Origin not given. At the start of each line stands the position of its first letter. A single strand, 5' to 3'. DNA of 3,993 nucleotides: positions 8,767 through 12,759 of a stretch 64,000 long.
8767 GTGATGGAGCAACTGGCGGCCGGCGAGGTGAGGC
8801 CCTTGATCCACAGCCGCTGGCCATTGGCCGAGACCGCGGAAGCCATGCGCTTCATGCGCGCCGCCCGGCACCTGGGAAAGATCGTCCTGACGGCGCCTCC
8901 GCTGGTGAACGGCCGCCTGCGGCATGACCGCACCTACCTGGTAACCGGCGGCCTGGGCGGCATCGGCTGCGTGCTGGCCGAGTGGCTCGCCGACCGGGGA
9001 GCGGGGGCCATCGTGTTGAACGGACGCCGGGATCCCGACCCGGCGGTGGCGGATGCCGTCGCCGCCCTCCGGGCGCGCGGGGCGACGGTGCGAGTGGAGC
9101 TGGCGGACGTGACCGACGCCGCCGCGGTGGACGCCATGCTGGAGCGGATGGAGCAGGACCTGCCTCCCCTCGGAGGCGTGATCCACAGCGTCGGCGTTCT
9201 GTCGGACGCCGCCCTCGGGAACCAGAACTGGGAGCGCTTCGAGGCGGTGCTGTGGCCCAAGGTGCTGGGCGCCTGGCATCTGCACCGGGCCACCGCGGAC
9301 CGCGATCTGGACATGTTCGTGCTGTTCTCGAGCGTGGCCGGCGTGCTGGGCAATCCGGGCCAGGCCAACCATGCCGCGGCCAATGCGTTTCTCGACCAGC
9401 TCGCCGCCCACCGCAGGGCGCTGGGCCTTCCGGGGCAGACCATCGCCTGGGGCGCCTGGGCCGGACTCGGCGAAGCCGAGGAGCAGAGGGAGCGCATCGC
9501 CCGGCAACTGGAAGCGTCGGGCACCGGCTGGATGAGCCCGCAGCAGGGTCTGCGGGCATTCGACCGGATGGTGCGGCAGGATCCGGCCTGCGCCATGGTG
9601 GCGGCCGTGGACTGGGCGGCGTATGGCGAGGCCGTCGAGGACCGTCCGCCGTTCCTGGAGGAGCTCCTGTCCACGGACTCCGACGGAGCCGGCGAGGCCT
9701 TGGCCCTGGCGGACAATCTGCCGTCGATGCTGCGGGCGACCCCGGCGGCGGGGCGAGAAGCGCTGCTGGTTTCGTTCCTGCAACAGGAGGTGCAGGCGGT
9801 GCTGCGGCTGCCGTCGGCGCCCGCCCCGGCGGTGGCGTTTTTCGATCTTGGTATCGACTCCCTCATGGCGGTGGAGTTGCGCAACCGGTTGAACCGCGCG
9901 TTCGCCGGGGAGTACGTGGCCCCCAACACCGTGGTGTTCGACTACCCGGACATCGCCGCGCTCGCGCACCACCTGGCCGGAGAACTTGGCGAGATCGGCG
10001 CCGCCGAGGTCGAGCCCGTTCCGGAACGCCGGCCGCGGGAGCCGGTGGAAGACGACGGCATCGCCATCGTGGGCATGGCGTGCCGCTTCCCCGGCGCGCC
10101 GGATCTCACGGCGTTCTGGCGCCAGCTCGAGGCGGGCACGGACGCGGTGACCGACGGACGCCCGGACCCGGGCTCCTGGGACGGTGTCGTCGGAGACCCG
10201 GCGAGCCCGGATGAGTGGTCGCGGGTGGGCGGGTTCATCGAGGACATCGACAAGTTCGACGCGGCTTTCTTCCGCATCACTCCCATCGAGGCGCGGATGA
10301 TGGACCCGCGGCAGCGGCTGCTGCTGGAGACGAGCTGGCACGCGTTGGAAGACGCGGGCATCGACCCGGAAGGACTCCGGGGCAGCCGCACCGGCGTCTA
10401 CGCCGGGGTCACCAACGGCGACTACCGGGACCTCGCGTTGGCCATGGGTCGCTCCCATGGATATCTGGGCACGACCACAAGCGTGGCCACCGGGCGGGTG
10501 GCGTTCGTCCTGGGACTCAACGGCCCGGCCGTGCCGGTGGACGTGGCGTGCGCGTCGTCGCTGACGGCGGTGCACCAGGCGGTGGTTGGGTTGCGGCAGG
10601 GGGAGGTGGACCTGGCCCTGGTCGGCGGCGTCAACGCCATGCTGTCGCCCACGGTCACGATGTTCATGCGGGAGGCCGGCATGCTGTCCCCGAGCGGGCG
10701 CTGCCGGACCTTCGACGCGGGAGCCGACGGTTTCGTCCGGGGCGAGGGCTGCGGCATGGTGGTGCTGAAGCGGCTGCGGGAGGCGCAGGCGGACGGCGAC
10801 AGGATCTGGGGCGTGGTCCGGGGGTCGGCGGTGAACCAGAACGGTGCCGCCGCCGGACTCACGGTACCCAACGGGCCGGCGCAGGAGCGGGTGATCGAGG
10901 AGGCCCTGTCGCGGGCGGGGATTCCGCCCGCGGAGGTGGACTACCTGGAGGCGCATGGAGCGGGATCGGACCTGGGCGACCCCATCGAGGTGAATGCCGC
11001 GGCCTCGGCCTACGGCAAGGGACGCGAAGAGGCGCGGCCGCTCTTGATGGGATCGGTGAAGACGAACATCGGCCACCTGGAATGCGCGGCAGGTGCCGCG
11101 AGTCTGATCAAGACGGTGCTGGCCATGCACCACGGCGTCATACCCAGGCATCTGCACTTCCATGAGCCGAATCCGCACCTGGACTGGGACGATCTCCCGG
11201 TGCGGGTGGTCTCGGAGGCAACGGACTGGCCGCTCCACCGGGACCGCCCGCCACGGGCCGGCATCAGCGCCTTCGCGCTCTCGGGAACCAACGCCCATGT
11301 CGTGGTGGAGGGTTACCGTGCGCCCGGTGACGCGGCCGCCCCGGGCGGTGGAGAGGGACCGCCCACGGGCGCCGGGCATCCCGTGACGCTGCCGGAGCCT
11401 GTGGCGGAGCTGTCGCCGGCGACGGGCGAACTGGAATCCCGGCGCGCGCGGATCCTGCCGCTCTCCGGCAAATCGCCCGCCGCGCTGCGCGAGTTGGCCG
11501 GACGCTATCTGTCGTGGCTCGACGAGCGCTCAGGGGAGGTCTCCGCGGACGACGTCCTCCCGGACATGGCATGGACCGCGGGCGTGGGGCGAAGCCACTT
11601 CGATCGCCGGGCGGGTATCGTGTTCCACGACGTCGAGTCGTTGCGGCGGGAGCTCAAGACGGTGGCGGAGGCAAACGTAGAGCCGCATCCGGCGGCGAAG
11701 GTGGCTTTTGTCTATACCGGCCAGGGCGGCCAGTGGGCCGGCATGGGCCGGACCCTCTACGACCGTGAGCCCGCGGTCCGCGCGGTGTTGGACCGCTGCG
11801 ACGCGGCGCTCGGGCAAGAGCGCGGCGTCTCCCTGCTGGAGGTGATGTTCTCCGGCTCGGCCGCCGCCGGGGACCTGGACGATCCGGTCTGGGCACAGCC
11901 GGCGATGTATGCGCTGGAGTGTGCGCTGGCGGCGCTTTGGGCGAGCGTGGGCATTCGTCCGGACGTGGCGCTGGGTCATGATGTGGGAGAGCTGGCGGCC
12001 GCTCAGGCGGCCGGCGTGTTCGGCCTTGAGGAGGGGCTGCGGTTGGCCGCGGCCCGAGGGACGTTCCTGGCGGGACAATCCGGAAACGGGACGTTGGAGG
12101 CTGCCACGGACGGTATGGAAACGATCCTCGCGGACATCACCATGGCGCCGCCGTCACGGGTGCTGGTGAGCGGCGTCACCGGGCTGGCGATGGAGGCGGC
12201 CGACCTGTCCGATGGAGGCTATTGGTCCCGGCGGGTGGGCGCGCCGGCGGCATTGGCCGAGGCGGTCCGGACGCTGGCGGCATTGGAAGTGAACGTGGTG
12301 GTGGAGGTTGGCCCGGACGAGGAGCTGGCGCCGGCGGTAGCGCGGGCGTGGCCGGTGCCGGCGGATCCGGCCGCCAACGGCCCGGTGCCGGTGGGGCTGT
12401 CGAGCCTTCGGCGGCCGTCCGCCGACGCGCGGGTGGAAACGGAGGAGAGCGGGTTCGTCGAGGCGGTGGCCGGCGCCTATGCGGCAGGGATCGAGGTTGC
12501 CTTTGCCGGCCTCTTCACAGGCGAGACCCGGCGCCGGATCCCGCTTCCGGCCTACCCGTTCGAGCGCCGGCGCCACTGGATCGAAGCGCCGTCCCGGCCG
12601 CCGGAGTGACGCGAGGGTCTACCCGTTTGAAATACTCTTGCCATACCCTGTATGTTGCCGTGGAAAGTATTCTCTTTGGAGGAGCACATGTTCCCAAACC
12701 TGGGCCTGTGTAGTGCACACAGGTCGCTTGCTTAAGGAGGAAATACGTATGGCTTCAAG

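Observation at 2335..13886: Compact PKS with a split second module: KS-AT-DH-cMT-ER-KR-ACP-KS-AT0 plus free ACP plus alpha/beta-hydrolase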

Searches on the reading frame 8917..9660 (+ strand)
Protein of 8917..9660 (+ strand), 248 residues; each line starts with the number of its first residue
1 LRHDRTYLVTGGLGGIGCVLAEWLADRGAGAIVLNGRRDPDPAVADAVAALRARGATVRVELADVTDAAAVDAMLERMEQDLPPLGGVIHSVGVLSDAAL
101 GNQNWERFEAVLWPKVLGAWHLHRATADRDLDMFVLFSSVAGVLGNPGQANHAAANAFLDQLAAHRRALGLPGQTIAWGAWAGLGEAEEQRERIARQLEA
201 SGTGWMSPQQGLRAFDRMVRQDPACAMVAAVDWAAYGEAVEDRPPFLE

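Call 46: search_solved_structures(query=window:8917-9660:+, max_evalue=1e-10, show_alignments=4)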
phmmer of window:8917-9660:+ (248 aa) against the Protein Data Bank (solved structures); distinct sequences matched with E-value up to 1e-10: 58.
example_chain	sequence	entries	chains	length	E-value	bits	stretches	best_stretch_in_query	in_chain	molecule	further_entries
3mjv_A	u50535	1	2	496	4.5e-44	154.3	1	6-241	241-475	AmphB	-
9d2y_A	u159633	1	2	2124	1.3e-43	152.9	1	2-226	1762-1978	Multifunctional mycocerosic acid synthase membrane-associated MAS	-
9d2z_A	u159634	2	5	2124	1.3e-43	152.9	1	2-226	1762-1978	Mycocerosic acid synthase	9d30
3mjc_A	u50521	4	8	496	1.9e-43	152.3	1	6-241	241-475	AmphB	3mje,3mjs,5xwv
4dif_A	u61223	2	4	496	2.4e-43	152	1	6-241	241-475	AmphB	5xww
3mjt_A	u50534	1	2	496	8.8e-43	150.1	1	6-241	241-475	AmphB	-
6w7s_A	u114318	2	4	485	1.1e-40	143.2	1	6-237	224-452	EryAI | KR1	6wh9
2fr0_A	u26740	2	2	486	1.1e-40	143.2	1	6-237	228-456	Erythromycin synthase, EryAI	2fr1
7m7j_B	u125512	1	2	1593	1.5e-40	142.8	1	6-236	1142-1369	EryAI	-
7m7i_B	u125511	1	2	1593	1.5e-40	142.8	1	6-236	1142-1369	EryAI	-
7m7f_B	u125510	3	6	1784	2e-40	142.4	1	6-236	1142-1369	EryAI,6-deoxyerythronolide-B synthase EryA3, modules 5 and 6 chimera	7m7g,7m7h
8tjn_B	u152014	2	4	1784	2e-40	142.4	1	6-236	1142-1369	EryAI,6-deoxyerythronolide-B synthase EryA3, modules 5 and 6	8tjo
7m7e_B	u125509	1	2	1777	1.2e-39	139.8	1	6-236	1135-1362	6-deoxyerythronolide-B synthase EryA2, modules 3 and 4,EryAI,6-deoxyerythronolide-B syntha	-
5bp4_A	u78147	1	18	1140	1.3e-38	136.4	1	2-248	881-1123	Mycocerosic acid synthase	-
2z5l_A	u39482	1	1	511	3.8e-37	131.7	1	5-240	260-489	Tylactone synthase starter module and modules 1 & 2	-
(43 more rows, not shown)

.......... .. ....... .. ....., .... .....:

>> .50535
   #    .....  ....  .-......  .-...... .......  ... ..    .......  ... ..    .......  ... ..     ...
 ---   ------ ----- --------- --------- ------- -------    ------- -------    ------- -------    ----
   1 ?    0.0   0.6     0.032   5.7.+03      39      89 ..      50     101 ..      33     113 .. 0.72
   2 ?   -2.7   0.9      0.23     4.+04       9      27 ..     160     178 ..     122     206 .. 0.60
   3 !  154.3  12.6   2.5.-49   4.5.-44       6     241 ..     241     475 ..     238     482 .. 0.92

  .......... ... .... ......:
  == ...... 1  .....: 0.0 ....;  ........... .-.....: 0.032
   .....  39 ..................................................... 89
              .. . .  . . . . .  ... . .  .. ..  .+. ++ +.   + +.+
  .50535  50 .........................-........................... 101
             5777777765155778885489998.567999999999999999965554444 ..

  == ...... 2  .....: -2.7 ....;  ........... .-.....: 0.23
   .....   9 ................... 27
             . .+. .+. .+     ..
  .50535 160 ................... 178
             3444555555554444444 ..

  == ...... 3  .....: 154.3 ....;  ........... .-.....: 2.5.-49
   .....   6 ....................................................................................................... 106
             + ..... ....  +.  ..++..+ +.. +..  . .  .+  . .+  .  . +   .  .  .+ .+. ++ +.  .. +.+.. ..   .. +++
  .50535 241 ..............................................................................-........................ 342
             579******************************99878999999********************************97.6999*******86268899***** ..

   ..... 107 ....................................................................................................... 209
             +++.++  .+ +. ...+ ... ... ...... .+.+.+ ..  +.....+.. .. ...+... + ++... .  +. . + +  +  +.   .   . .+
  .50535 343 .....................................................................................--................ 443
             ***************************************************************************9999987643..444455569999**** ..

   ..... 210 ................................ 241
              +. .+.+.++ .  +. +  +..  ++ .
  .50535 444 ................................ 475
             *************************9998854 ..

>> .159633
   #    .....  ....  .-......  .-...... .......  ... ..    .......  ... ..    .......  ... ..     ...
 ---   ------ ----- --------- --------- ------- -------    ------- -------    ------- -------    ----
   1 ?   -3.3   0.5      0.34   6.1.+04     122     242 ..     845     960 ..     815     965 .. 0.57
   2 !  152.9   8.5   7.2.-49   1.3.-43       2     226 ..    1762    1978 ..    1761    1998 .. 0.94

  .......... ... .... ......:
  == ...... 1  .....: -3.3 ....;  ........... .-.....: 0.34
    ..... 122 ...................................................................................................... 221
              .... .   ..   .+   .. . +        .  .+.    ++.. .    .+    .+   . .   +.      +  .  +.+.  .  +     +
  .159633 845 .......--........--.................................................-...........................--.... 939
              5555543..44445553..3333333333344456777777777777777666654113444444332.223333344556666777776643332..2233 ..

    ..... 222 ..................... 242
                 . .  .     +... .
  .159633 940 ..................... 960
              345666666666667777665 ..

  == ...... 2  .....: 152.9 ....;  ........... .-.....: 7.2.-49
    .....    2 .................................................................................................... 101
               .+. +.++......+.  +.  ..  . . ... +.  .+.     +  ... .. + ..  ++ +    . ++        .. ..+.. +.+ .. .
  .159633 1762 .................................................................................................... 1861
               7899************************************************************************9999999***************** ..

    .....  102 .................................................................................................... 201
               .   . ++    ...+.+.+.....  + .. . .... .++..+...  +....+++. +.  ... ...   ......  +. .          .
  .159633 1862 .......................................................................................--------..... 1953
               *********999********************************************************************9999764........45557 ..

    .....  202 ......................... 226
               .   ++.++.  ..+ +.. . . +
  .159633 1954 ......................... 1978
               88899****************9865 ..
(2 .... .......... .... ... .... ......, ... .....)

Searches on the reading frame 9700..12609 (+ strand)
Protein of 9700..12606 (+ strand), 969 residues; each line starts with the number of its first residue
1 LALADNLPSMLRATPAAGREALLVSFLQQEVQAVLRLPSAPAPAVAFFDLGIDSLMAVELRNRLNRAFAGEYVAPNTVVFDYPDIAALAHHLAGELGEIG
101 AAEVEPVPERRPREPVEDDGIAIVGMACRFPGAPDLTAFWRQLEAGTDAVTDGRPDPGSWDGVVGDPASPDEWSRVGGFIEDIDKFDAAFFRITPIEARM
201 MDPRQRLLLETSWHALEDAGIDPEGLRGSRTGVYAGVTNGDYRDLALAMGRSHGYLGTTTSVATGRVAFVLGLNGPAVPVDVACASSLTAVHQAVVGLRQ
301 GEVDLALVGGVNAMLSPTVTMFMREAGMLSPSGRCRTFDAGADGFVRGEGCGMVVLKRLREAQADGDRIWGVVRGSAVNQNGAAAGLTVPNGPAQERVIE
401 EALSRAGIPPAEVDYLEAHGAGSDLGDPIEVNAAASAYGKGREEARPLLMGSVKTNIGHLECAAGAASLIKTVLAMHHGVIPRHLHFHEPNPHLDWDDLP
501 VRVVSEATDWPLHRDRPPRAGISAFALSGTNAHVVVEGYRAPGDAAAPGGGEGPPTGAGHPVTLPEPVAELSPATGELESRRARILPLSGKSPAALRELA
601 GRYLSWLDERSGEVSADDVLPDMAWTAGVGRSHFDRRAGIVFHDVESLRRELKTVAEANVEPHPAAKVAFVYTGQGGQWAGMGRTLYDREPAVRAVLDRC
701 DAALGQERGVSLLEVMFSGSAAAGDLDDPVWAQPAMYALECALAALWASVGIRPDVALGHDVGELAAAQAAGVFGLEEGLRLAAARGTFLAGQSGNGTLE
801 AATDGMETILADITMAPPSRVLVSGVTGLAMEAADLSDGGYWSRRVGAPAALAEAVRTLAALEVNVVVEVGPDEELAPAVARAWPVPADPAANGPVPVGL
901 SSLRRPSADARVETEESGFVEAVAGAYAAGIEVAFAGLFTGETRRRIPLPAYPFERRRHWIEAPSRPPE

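Call 5: search_protein_families(library=pfam, proteins=[window:9835-12609:+], max_evalue=0.01)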
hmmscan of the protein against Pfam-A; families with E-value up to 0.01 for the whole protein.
window:9835-12609:+ (924 aa): 8 families
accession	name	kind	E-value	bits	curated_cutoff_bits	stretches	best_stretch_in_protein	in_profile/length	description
PF00109.32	ketoacyl-synt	-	5.6e-82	275.6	20.8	1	75-317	3-252/252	Beta-ketoacyl synthase, N-terminal domain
PF02801.28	Ketoacyl-synt_C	-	1.5e-42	144.8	20.8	1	326-443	2-119/119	Beta-ketoacyl synthase, C-terminal domain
PF00698.26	Acyl_transf_1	-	3.3e-37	129.1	32.7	1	625-759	2-134/319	Acyl transferase domain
PF22621.2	CurL-like_PKS_C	-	1.5e-12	47.7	27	1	540-607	2-64/64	CurL-like, PKS C-terminal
PF16197.11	KAsynt_C_assoc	-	1.7e-10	41.7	33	1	445-565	1-87/111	Ketoacyl-synthetase C-terminal extension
PF00550.31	PP-binding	-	5e-09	36.7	20.8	1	2-47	24-67/67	Phosphopantetheine attachment site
PF22336.2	RhiE-like_linker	-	5.6e-09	36.3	27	1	543-612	2-65/67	RhiE-like, KS-MAT linker domain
PF00108.29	Thiolase_N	-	4.7e-06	26.6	26.4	1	222-269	66-115/260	Thiolase, N-terminal domain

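Call 49: search_solved_structures(query=window:9700-12606:+, max_evalue=1e-150, show_alignments=1)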
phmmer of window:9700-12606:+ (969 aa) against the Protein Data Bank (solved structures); distinct sequences matched with E-value up to 1e-150: 6.
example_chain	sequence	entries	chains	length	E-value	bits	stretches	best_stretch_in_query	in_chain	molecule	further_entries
7zma_A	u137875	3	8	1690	3.3e-203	680.8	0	120-540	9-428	Putative polyketide synthase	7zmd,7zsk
4mz0_A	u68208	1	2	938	3e-182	611.5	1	117-807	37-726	CurL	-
7s6c_A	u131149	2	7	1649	1.2e-152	513.5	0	111-539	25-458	6-deoxyerythronolide-B synthase EryA2, modules 3 and 4, Lsd14 Polyketide synthase fusion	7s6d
7m7j_B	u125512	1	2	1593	1.3e-152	513.3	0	111-538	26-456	EryAI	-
7m7i_B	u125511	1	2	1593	2.6e-152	512.3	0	111-538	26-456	EryAI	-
11sz_A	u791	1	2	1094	3.8e-152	511.8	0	111-548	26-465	6-deoxyerythronolide-B synthase, Erythronolide synthase EryA2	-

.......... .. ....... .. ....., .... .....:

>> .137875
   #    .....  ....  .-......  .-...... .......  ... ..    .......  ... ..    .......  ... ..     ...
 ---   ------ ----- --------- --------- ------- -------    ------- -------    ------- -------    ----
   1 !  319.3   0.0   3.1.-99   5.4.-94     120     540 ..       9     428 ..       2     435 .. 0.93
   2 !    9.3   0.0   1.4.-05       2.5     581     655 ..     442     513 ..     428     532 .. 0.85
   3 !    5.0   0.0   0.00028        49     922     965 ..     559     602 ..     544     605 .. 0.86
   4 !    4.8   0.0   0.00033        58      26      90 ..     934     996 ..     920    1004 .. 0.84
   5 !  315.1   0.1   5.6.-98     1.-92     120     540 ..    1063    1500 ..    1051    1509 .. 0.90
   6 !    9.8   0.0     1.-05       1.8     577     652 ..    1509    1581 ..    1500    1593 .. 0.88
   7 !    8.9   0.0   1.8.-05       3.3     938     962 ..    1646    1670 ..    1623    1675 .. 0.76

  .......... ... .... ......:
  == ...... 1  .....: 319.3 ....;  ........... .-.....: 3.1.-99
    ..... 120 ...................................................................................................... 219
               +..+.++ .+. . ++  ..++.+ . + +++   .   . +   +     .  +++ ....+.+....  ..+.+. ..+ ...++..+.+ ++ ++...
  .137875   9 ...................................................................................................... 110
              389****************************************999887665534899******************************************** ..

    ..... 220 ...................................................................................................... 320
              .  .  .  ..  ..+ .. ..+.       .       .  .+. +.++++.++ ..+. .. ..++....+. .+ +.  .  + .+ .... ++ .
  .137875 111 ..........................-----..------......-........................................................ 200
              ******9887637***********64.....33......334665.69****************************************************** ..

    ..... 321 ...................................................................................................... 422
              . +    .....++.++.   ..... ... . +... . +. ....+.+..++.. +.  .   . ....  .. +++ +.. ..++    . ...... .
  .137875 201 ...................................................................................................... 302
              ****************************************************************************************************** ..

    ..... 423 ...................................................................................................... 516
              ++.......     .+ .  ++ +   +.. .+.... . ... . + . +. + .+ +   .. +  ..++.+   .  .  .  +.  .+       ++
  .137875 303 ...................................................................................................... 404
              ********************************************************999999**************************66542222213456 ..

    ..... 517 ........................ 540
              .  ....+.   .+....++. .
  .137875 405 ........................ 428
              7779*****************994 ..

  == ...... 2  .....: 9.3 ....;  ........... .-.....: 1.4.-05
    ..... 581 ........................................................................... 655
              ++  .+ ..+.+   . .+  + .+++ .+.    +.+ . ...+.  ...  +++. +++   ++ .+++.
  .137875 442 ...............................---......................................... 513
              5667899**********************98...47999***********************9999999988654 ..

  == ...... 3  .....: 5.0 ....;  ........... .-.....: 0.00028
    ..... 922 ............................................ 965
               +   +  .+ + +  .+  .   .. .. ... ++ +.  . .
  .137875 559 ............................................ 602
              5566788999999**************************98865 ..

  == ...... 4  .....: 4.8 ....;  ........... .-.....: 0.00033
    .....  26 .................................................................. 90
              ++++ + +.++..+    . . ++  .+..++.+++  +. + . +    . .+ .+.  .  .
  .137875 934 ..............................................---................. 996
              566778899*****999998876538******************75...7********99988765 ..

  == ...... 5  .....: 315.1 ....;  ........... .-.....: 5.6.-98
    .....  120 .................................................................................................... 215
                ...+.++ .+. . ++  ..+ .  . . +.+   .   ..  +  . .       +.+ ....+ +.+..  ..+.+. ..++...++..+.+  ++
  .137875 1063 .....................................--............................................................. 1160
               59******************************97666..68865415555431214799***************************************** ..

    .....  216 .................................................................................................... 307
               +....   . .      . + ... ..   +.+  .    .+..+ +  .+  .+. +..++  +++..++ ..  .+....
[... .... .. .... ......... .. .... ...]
